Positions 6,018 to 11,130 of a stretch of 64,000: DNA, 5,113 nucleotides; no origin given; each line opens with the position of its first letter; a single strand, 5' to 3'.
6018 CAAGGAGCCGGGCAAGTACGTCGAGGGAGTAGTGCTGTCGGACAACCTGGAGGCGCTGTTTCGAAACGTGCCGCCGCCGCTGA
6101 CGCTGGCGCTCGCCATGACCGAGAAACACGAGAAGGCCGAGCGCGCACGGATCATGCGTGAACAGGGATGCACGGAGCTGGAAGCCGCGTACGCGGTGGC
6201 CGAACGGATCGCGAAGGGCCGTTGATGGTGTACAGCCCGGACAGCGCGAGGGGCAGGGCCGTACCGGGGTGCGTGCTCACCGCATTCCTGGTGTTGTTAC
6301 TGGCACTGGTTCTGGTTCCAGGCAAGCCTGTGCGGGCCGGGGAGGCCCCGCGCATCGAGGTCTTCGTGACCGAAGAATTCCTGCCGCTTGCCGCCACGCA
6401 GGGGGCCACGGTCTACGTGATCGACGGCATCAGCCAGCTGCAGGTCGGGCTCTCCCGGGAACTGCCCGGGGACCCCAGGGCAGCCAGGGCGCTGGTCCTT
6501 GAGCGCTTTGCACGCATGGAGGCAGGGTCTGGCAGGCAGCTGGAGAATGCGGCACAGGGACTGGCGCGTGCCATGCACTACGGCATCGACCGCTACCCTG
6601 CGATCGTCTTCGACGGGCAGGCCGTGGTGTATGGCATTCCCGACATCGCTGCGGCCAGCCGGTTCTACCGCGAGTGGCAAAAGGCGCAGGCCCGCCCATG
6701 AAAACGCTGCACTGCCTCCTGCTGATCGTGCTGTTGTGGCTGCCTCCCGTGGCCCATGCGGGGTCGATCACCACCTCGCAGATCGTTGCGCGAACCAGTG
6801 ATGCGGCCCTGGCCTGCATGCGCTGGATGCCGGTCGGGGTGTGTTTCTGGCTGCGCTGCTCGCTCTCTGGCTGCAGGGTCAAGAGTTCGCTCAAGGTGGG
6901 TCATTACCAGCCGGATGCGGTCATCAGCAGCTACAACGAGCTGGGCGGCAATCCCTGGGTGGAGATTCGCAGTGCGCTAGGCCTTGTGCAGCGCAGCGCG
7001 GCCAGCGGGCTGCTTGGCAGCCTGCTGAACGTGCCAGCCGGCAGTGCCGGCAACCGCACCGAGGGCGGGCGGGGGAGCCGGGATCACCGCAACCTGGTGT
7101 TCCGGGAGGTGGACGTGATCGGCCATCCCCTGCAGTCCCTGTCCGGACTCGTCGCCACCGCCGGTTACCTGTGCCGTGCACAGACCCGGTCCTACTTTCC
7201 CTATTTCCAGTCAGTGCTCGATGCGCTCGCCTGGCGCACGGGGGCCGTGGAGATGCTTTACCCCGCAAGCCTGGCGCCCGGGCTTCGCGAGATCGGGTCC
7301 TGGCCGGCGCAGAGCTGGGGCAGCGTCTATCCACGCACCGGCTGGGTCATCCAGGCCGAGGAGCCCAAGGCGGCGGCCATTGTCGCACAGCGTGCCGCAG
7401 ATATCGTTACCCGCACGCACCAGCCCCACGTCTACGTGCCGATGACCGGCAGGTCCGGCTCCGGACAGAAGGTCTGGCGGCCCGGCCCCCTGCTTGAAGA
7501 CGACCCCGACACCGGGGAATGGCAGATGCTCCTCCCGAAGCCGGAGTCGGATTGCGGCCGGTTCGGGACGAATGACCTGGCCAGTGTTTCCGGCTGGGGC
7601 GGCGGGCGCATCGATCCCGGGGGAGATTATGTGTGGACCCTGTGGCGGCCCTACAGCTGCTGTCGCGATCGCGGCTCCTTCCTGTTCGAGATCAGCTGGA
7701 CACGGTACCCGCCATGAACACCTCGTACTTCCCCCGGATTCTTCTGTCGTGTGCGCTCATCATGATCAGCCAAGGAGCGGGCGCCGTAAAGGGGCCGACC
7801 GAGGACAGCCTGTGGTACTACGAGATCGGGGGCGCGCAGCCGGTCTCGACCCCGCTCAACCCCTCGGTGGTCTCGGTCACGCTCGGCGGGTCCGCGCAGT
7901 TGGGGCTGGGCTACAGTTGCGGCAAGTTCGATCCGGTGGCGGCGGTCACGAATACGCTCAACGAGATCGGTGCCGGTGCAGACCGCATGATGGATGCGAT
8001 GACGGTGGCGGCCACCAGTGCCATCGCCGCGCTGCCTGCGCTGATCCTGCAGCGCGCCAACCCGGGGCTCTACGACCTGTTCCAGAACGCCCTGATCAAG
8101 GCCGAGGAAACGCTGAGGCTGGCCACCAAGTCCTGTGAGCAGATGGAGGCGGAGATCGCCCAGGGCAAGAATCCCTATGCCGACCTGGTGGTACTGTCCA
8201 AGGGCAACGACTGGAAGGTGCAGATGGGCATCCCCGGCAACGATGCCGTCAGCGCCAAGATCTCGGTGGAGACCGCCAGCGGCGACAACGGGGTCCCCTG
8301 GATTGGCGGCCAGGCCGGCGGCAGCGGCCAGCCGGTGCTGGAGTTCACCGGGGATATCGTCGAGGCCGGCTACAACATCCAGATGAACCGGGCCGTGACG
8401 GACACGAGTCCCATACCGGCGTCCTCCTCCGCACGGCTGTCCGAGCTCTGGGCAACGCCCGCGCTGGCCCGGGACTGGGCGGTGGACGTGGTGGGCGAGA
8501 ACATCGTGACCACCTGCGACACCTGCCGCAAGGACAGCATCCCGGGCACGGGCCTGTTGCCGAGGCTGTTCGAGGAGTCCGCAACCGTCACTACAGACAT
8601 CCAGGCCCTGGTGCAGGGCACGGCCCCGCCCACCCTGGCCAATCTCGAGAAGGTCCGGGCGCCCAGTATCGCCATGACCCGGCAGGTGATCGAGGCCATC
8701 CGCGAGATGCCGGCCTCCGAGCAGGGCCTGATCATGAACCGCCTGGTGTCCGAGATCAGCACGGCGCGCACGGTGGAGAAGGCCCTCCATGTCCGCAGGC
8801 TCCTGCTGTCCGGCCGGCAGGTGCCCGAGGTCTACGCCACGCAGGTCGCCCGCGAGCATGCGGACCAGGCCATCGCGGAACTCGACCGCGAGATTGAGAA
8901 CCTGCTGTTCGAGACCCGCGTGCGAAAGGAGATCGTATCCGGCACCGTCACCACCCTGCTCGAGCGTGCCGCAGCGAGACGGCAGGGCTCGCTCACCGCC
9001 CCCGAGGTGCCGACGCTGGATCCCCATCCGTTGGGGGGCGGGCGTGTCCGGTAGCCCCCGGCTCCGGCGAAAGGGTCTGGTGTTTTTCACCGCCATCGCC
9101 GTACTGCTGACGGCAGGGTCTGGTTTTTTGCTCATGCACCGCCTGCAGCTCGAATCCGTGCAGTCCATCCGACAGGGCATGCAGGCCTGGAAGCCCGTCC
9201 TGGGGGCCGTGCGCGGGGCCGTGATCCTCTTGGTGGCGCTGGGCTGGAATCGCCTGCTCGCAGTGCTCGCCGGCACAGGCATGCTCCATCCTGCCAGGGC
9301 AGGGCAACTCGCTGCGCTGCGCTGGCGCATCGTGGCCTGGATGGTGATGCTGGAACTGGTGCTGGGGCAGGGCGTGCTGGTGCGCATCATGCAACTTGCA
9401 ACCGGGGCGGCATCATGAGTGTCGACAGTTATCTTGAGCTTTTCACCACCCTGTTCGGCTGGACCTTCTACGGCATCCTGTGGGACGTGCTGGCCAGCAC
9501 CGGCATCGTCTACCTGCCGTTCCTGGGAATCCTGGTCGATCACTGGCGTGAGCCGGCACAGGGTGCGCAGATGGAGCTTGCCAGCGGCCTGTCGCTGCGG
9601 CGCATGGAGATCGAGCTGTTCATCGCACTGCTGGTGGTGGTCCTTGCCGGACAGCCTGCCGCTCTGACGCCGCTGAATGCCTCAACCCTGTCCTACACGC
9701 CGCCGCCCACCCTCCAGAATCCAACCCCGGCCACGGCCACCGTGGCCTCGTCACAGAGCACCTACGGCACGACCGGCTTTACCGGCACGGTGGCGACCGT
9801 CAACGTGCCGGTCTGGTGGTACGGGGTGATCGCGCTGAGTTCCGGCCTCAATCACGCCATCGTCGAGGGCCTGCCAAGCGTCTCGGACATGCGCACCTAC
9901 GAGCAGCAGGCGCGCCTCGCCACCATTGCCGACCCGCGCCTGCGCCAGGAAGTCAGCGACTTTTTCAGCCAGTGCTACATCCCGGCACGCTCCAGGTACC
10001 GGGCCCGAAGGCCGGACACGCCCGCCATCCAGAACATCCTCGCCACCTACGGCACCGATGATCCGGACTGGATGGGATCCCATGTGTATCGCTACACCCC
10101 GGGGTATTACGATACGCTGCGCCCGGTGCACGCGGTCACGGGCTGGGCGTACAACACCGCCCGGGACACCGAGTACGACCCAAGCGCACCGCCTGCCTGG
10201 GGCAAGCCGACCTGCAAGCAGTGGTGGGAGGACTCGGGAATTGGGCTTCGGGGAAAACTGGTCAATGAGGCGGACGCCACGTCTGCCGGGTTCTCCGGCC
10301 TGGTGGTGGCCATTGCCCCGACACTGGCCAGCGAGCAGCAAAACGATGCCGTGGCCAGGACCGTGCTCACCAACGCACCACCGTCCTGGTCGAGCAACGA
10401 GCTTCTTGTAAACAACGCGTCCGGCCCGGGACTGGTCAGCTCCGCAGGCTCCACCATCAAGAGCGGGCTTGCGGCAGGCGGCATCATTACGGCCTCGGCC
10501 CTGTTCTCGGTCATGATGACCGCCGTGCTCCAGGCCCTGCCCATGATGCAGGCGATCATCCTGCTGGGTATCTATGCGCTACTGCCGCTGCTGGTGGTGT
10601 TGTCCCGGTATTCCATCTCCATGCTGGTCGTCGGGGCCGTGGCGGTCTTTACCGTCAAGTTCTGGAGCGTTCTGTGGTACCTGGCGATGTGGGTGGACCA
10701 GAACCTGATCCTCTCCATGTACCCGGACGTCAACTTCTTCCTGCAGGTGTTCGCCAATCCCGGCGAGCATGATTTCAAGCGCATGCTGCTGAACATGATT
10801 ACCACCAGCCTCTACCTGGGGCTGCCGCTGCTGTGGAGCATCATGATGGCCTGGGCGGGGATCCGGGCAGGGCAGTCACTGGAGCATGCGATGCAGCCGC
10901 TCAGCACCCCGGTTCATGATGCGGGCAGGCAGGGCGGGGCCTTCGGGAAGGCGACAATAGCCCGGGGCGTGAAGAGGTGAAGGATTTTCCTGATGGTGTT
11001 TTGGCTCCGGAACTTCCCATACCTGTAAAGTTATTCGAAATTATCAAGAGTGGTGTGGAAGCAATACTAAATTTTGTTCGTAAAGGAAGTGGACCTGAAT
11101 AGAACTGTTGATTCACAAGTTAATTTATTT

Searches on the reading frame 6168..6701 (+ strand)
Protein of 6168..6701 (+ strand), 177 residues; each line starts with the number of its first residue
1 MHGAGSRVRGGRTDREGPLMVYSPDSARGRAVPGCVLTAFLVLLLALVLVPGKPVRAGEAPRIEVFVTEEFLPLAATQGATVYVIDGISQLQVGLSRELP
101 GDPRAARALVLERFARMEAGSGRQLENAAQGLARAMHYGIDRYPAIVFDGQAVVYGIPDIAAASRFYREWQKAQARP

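Call 46: search_protein_families(library=pfam, proteins=[window:6168-6701:+], max_evalue=0.0001)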
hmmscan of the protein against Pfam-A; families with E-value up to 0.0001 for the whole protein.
window:6168-6701:+ (177 aa): 1 family
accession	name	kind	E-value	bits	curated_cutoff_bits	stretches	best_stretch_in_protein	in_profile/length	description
PF07511.17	DUF1525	-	6.4e-32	110.4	24.1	1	62-172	3-112/113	Protein of unknown function (DUF1525)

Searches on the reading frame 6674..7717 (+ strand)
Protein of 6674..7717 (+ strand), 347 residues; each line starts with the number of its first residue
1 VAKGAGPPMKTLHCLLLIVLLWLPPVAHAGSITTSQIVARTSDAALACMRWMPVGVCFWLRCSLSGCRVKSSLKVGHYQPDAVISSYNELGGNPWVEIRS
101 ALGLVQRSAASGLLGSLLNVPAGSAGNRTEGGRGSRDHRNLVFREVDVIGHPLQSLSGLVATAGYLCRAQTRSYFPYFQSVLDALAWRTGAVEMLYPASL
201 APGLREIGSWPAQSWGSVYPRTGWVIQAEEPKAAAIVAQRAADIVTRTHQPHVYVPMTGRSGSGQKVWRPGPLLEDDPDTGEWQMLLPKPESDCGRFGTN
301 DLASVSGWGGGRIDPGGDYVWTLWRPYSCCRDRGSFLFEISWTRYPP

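Call 46: search_protein_families(library=pfam, proteins=[window:6674-7717:+], max_evalue=0.0001)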
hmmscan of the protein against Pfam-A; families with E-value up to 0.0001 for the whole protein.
window:6674-7717:+ (347 aa): 1 family
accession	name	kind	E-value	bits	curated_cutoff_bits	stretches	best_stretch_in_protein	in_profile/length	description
PF06834.16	TraU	-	6.9e-59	200.1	26.5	1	36-331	2-305/306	TraU protein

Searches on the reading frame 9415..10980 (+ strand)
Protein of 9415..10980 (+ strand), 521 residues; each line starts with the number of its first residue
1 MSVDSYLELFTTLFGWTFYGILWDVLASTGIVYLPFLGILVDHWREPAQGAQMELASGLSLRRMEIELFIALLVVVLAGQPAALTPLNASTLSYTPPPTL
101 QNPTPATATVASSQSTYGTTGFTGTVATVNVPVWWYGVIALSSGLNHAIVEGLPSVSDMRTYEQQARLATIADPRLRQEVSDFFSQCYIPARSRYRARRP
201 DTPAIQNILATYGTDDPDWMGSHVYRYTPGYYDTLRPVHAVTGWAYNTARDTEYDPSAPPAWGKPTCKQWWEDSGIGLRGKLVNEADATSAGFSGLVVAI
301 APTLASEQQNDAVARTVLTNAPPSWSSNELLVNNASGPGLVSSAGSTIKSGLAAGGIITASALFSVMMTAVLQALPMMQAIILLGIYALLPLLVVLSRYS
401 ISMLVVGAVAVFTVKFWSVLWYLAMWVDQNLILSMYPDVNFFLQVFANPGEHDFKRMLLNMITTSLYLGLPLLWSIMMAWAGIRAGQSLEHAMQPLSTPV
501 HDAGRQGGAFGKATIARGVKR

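Call 46: search_protein_families(library=pfam, proteins=[window:9415-10980:+], max_evalue=0.0001)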
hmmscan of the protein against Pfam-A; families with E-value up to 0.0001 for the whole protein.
window:9415-10980:+ (521 aa): 1 family
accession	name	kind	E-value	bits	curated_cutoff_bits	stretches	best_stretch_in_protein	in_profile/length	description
PF07916.16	TraG_N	-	6.8e-79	266.4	36.1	1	8-495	1-456/462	TraG-like protein, N-terminal region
